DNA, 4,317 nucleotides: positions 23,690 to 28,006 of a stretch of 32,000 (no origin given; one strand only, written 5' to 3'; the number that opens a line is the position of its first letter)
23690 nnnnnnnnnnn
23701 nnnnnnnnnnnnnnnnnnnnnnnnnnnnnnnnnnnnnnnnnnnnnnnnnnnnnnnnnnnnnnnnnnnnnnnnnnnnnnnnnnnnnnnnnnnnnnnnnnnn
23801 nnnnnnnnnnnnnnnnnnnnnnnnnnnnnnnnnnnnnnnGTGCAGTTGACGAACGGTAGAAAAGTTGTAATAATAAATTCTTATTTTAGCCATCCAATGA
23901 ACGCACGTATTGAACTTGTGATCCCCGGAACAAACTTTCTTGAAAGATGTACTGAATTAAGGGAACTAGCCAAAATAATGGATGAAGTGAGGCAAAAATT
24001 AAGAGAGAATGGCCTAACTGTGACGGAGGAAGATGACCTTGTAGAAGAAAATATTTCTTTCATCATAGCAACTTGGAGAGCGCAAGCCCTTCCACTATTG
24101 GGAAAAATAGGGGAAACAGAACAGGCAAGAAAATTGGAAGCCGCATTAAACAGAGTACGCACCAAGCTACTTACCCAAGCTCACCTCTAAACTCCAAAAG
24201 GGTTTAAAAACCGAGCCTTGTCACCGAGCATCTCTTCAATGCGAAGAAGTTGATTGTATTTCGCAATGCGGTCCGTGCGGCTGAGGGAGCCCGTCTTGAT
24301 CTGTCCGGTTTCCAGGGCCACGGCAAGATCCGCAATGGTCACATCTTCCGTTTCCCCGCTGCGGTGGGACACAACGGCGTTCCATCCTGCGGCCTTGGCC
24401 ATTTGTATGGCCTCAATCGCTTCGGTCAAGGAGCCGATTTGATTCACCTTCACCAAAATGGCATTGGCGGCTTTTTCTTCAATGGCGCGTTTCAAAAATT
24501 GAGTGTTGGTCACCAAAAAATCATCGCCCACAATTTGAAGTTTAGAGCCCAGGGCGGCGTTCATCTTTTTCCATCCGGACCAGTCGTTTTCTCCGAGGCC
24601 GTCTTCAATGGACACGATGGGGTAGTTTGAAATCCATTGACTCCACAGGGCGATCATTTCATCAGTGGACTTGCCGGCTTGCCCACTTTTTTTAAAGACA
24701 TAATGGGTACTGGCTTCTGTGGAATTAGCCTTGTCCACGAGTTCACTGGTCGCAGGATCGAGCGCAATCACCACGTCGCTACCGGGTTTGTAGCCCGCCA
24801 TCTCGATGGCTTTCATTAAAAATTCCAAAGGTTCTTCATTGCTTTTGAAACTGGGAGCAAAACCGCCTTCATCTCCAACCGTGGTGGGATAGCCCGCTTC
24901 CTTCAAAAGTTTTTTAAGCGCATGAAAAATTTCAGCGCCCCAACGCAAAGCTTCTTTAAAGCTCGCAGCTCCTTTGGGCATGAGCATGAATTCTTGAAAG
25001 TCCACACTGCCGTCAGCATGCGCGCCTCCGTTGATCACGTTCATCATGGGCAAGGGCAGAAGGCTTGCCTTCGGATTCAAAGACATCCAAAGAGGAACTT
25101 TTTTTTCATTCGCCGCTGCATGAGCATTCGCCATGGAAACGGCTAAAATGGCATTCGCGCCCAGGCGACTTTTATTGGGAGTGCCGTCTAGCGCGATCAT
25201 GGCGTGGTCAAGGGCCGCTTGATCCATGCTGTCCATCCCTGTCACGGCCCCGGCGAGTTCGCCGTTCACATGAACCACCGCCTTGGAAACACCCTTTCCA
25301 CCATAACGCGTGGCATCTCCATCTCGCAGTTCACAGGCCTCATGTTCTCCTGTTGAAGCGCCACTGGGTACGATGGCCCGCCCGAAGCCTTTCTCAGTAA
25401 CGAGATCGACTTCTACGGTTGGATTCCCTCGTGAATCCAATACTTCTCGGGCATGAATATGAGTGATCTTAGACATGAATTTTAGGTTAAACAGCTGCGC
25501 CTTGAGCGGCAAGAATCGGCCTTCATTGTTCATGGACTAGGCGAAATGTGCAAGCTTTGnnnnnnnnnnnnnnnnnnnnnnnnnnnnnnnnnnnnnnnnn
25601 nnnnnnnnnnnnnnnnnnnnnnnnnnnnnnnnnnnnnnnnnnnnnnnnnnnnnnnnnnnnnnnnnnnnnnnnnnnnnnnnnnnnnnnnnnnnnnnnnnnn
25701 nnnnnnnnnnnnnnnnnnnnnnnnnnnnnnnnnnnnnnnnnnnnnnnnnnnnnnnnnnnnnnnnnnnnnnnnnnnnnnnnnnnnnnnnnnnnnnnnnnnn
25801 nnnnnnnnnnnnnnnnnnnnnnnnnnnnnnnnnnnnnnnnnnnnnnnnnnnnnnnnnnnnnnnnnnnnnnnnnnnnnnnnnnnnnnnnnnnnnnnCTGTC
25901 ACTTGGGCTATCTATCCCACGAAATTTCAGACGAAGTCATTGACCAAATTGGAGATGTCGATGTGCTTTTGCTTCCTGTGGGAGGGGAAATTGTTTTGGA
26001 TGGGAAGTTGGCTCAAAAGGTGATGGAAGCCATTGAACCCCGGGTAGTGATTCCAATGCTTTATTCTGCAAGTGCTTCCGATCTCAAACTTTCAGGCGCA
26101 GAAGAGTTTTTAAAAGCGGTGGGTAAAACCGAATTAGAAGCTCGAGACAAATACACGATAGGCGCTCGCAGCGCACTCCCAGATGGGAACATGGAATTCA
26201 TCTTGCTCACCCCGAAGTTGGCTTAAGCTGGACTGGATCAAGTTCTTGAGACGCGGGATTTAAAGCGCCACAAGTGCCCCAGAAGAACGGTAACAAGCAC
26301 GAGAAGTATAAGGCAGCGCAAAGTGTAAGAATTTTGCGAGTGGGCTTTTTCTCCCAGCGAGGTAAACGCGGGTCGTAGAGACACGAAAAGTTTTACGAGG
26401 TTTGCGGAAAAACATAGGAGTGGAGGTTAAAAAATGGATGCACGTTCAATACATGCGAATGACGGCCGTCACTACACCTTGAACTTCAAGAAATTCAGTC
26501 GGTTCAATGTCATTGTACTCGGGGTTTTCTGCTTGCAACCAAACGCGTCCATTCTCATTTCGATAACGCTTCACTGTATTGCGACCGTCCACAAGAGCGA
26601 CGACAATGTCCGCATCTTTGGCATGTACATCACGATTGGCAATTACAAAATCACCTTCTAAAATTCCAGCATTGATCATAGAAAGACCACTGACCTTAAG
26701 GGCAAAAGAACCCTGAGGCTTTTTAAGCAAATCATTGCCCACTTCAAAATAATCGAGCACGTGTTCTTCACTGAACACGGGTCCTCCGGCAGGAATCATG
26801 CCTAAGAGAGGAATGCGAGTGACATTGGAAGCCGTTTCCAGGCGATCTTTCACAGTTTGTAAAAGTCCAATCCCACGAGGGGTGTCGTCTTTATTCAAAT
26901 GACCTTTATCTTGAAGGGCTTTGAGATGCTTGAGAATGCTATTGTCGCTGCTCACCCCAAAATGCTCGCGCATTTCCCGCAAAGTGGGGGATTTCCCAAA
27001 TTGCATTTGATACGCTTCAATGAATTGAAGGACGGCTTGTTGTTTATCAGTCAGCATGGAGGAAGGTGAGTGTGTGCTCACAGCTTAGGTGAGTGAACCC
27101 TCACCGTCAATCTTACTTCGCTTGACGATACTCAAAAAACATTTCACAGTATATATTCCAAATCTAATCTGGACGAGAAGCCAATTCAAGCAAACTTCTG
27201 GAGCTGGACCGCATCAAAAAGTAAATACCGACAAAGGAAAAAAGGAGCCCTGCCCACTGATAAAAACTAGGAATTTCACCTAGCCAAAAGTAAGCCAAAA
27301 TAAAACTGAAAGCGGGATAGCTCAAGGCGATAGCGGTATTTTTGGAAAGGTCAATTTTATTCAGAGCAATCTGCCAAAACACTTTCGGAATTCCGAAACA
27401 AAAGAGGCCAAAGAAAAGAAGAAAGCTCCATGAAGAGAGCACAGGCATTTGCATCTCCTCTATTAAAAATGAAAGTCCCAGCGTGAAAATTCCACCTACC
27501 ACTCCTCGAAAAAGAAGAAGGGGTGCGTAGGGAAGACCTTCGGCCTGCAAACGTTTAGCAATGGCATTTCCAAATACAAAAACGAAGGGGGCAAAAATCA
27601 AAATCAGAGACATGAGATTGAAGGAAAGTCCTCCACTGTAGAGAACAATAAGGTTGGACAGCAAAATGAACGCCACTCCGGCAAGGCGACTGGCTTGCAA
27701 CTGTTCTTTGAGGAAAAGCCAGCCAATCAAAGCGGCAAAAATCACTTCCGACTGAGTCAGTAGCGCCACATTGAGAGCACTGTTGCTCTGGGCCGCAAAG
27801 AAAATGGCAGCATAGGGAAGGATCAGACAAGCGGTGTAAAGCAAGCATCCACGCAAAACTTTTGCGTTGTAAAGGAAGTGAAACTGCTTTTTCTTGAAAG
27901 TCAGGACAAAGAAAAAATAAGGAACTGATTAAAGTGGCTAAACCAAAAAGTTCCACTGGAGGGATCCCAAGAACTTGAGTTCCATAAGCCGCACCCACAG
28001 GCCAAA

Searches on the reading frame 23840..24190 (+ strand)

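Call 17: search_protein_families(library=pfam, proteins=[window:23840-24190:+], max_evalue=0.01)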
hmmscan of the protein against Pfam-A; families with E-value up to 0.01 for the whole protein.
window:23840-24190:+ (116 aa): 1 family
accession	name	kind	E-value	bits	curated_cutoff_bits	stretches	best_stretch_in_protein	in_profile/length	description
PF03129.25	HGTP_anticodon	-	0.0051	17.4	21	1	42-97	13-66/94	Anticodon binding domain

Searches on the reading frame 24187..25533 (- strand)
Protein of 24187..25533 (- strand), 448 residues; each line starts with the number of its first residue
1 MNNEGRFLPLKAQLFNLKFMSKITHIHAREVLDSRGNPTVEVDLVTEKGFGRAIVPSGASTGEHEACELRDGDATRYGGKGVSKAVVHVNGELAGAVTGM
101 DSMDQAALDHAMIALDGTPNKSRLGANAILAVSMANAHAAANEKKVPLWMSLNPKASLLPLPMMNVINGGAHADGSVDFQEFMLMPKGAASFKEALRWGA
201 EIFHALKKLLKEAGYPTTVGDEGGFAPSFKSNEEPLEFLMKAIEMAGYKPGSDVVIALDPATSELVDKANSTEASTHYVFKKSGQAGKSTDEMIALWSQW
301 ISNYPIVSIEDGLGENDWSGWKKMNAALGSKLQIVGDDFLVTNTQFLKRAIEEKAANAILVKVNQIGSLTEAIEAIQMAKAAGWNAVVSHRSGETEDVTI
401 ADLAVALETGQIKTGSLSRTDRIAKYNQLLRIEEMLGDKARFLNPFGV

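Call 17: search_protein_families(library=pfam, proteins=[window:24187-25533:-], max_evalue=0.01)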
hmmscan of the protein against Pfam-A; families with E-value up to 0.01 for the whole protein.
window:24187-25533:- (448 aa): 5 families
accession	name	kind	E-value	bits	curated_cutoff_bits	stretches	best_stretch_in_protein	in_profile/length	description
PF00113.28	Enolase_C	-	9.2e-122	406.4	21.5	1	158-442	3-287/296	Enolase, C-terminal TIM barrel domain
PF03952.21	Enolase_N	-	5e-57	192.2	35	1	23-150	1-129/131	Enolase, N-terminal domain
PF13378.12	MR_MLE_C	-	2e-06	28.2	29.4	1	298-407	64-171/219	Enolase C-terminal domain-like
PF07476.17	MAAL_C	-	1.6e-05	24.7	27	1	326-410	134-217/249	Methylaspartate ammonia-lyase C-terminus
PF02572.21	CobA_CobO_BtuR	-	0.00068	20.3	25.7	1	323-414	15-116/172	ATP:corrinoid adenosyltransferase BtuR/CobO/CobP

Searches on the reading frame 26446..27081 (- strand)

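Call 17: search_protein_families(library=pfam, proteins=[window:26446-27081:-], max_evalue=0.01)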
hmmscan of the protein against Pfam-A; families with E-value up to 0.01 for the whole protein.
window:26446-27081:- (211 aa): 3 families
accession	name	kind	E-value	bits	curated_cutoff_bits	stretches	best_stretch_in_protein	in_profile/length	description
PF00717.28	Peptidase_S24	-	1.7e-26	92.6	23.3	1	91-204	1-115/116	Peptidase S24-like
PF01726.22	LexA_DNA_bind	-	2e-14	53.5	23.7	1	8-69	2-64/65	LexA DNA binding domain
PF13730.12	HTH_36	-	0.0072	16.6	25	0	10-62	3-55/55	Helix-turn-helix domain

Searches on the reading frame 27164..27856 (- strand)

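Call 17: search_protein_families(library=pfam, proteins=[window:27164-27856:-], max_evalue=0.01)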
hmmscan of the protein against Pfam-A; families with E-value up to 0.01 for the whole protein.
window:27164-27856:- (230 aa): 2 families
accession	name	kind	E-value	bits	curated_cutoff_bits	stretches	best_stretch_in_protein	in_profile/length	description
PF00892.27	EamA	-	6.8e-26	91.6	28.2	2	84-215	5-134/135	EamA-like transporter family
PF10639.15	TMEM234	-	0.0089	16.5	30.1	0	131-213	31-111/113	Putative transmembrane family 234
